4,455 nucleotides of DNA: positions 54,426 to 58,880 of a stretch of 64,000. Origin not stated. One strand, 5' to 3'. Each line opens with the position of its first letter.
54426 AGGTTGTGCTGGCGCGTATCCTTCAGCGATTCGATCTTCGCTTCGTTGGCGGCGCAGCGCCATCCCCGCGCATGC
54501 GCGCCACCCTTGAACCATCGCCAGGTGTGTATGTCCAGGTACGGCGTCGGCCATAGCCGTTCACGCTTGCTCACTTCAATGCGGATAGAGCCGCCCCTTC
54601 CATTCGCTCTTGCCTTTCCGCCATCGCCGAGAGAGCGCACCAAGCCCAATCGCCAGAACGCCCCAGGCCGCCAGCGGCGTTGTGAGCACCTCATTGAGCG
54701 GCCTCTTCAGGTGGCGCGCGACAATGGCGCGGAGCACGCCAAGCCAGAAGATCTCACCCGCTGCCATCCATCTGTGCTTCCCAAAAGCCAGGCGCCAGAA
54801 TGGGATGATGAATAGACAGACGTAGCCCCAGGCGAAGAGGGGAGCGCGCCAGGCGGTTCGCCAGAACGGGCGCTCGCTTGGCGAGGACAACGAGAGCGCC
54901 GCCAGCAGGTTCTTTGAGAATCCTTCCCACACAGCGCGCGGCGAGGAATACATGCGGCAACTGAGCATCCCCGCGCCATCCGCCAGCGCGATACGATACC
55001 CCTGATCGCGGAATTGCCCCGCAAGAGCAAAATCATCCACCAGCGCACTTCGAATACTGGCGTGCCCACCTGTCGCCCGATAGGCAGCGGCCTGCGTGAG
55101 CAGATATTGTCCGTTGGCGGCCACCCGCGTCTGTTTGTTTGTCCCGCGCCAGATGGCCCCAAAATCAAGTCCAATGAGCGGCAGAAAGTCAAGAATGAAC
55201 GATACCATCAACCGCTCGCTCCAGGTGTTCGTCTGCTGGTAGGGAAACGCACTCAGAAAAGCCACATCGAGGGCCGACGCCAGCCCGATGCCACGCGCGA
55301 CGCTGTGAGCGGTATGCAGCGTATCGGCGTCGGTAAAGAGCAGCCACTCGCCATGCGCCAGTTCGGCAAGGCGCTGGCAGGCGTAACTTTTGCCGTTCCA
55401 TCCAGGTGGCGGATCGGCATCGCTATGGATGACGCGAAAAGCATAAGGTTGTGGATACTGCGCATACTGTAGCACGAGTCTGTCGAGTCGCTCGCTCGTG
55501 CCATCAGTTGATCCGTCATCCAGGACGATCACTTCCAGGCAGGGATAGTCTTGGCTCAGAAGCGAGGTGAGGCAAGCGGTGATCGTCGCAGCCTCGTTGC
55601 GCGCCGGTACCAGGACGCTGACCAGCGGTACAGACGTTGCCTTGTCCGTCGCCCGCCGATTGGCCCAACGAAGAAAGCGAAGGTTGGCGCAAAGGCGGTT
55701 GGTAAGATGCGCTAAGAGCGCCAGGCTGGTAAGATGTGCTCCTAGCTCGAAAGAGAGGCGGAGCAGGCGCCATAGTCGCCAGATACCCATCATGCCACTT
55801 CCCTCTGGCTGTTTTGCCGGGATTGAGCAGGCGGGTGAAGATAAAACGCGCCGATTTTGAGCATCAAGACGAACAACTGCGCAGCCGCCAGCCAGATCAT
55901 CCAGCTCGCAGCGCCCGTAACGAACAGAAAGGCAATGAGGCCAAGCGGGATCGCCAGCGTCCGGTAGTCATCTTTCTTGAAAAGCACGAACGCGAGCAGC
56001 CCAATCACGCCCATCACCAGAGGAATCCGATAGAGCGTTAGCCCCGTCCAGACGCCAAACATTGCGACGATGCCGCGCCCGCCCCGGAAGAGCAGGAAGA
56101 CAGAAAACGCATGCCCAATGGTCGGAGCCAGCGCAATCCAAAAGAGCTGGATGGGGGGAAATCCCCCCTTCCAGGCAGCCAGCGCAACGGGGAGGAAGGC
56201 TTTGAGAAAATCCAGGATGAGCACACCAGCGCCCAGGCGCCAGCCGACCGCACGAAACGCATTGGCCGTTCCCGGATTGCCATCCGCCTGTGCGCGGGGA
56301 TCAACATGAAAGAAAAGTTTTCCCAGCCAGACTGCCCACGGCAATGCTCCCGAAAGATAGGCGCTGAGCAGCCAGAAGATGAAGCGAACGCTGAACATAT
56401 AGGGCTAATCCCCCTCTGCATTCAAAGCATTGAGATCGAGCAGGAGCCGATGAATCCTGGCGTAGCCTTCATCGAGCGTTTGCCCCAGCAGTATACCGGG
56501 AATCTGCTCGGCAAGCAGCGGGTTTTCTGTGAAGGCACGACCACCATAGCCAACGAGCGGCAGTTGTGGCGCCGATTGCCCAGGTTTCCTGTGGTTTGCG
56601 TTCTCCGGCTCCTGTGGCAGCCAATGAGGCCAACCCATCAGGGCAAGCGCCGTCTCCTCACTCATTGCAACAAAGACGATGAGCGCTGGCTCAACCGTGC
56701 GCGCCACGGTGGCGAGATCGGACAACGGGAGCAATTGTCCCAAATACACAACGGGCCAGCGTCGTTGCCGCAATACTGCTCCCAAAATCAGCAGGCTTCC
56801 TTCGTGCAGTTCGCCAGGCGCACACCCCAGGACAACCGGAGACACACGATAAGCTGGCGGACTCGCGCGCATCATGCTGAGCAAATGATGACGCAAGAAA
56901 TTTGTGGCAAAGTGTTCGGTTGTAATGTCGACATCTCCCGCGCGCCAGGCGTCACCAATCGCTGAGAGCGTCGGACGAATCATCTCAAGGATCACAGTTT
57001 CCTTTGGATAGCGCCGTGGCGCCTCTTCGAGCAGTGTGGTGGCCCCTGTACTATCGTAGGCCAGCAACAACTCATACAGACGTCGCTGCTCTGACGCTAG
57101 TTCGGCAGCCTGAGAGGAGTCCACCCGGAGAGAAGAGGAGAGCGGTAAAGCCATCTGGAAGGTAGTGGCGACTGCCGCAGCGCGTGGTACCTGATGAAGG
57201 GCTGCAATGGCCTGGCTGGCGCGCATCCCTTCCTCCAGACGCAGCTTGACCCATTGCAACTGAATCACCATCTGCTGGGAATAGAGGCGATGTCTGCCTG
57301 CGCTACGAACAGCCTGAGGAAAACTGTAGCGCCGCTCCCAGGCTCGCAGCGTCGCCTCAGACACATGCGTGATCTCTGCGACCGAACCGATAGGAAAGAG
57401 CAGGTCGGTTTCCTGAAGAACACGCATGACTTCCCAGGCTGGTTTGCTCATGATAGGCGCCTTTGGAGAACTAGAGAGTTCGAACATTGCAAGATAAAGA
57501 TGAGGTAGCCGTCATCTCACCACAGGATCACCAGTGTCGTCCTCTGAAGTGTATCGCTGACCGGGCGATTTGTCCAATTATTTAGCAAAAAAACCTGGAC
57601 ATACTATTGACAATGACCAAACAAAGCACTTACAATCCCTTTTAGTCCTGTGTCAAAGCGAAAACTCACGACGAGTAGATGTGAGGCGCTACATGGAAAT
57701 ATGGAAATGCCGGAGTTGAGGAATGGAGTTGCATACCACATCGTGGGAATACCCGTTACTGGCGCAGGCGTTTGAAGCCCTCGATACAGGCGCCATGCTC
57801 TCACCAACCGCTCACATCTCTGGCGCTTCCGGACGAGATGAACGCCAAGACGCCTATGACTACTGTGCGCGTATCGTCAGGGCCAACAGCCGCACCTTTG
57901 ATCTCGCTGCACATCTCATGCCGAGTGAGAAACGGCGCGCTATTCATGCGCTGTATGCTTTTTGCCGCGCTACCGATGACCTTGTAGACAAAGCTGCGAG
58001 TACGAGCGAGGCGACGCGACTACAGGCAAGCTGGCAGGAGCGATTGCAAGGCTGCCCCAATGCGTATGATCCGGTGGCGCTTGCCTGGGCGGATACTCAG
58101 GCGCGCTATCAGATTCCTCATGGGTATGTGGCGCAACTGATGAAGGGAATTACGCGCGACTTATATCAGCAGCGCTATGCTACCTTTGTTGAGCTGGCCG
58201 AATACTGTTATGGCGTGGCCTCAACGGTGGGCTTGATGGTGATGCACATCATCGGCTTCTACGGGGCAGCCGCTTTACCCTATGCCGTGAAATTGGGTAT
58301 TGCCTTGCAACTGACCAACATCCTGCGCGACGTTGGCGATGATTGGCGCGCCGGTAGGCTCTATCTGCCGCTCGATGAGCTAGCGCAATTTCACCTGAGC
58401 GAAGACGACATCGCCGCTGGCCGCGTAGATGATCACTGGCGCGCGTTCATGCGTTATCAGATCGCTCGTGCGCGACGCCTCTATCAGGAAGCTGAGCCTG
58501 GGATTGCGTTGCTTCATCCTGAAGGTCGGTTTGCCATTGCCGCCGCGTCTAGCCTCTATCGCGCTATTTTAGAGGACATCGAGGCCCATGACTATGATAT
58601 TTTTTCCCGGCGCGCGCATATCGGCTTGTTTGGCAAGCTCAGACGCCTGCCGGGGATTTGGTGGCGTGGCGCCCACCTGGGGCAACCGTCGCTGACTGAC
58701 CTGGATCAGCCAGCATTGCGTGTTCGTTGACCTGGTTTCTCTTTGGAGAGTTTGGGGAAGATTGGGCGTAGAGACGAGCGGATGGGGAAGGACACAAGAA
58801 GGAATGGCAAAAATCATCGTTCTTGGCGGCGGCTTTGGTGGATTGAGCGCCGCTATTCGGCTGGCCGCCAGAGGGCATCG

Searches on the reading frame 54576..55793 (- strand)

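Call 3: search_protein_families(library=pfam, proteins=[window:54576-55793:-], max_evalue=0.01)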
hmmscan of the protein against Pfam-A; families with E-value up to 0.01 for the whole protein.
window:54576-55793:- (405 aa): 5 families
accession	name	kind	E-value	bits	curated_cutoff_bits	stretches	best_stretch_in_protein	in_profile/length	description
PF00535.33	Glycos_transf_2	-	1.6e-21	77.4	23.3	1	59-194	1-126/168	Glycosyl transferase family 2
PF13641.12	Glyco_tranf_2_3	-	2.6e-10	41.1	27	1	58-279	3-209/230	Glycosyltransferase like family 2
PF13506.12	Glyco_transf_21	-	7e-10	39.1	21.7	1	127-274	10-150/174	Glycosyl transferase family 21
PF13704.12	Glyco_tranf_2_4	-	1e-05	26.4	27.5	1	65-159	1-83/98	Glycosyl transferase family 2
PF10111.15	Glyco_tranf_2_2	-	0.0037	17.2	27.3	1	59-173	1-107/276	Glycosyltransferase like family 2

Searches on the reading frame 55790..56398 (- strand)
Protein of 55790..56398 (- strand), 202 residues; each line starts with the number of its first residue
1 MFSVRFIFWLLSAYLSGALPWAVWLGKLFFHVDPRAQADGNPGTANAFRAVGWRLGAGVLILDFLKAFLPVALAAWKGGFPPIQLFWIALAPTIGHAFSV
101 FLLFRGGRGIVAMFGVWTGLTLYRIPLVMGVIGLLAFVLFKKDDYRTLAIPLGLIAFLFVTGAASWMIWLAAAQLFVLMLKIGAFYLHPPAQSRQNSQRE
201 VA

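Call 3: search_protein_families(library=pfam, proteins=[window:55790-56398:-], max_evalue=0.01)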
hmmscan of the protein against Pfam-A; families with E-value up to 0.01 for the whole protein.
window:55790-56398:- (202 aa): 1 family
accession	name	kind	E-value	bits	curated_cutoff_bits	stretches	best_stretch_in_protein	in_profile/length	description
PF02660.20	G3P_acyltransf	-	2.4e-33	116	24.1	1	13-181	2-150/164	Glycerol-3-phosphate acyltransferase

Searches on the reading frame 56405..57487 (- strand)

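Call 3: search_protein_families(library=pfam, proteins=[window:56405-57487:-], max_evalue=0.01)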
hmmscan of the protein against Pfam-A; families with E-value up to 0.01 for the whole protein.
window:56405-57487:- (360 aa): 4 families
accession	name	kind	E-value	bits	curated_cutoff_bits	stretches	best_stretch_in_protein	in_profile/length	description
PF13411.12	MerR_1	-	1.9e-09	37.9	21.6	1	32-93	2-62/69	MerR HTH family regulatory protein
PF00376.29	MerR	-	3.6e-09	36.7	28.2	1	33-69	2-38/38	MerR family regulatory protein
PF02607.22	B12-binding_2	-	1.1e-08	35.5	23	1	135-199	3-67/74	B12 binding domain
PF02310.24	B12-binding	-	0.0016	18.7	32.1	1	218-276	3-61/121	B12 binding domain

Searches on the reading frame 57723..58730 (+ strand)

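Call 3: search_protein_families(library=pfam, proteins=[window:57723-58730:+], max_evalue=0.01)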
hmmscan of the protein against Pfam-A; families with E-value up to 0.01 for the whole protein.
window:57723-58730:+ (335 aa): 1 family
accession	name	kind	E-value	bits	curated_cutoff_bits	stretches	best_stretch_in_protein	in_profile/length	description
PF00494.24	SQS_PSY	-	8.6e-78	262.1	26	1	52-301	1-260/263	Squalene/phytoene synthase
